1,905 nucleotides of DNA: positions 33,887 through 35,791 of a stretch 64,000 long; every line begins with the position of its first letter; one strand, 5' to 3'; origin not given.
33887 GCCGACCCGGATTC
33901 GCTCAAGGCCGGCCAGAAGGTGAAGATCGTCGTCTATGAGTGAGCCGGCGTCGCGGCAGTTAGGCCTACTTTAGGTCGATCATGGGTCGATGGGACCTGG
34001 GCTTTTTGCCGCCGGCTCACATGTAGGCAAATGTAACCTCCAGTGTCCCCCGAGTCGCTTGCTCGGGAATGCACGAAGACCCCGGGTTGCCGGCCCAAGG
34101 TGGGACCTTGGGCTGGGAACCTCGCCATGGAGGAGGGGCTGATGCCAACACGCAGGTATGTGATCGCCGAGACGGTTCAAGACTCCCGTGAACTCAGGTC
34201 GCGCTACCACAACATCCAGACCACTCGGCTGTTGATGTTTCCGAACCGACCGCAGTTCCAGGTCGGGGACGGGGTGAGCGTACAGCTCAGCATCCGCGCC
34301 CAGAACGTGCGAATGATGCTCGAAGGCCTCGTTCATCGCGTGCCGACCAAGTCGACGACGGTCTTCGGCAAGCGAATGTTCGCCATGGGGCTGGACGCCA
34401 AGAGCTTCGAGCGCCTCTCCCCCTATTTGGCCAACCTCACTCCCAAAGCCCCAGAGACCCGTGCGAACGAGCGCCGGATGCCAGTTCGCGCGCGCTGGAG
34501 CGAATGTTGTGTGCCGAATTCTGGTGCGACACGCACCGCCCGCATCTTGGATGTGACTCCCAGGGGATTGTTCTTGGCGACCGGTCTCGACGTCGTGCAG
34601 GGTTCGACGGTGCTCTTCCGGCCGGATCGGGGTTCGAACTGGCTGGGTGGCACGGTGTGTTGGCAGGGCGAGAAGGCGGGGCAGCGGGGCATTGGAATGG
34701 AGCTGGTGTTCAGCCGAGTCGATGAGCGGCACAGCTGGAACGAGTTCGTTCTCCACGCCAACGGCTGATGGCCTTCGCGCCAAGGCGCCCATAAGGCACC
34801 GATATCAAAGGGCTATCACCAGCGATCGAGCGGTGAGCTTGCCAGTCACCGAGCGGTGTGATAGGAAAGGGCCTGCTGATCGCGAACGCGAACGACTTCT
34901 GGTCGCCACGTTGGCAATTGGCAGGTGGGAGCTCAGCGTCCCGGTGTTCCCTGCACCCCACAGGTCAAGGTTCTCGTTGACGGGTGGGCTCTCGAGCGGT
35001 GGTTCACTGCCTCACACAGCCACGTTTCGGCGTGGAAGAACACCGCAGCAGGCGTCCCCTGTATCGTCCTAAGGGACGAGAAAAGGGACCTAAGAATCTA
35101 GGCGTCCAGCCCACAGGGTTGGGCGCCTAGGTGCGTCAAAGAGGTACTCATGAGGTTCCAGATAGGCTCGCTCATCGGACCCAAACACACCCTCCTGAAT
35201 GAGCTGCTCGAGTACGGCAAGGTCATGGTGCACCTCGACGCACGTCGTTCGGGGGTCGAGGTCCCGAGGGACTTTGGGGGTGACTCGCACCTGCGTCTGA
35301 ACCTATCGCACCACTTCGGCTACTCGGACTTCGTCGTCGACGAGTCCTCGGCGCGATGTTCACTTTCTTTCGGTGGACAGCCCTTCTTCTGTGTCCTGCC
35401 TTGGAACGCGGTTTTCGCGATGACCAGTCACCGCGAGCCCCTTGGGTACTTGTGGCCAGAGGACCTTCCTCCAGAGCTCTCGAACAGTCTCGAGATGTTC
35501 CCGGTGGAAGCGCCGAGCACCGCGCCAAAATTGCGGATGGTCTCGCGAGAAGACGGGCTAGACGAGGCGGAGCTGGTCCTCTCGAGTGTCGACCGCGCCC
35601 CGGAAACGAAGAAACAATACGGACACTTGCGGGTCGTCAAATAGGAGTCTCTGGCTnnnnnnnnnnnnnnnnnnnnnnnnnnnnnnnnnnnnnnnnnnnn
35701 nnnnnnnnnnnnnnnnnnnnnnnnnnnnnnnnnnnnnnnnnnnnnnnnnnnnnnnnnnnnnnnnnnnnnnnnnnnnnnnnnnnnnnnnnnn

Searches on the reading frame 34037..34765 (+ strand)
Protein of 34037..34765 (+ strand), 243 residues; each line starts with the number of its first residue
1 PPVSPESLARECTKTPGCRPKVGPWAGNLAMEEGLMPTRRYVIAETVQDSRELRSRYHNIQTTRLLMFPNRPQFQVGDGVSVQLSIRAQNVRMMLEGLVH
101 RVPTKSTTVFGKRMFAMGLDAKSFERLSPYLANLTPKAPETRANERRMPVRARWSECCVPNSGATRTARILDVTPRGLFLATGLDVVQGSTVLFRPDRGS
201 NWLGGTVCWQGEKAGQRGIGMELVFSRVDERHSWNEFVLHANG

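Call 12: search_protein_families(library=pfam, proteins=[window:34037-34765:+], max_evalue=0.001)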
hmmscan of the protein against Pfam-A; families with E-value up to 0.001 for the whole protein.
window:34037-34765:+ (243 aa): 1 family
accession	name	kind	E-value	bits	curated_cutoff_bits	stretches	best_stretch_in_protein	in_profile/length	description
PF07238.19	PilZ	-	0.0002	22.1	22.5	0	142-229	3-91/102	PilZ domain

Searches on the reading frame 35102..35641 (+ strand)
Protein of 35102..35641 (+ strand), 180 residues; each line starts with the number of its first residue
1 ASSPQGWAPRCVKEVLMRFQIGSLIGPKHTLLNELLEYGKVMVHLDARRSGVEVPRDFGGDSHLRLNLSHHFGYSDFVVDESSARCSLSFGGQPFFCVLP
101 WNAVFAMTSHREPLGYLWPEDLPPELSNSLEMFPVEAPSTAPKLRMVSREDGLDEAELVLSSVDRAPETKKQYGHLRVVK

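Call 12: search_protein_families(library=pfam, proteins=[window:35102-35641:+], max_evalue=0.001)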
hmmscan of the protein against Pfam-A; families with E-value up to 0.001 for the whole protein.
window:35102-35641:+ (180 aa): 1 family
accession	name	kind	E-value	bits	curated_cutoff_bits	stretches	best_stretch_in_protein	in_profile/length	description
PF04386.18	SspB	-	2.8e-05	24.6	27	1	44-180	32-156/156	Stringent starvation protein B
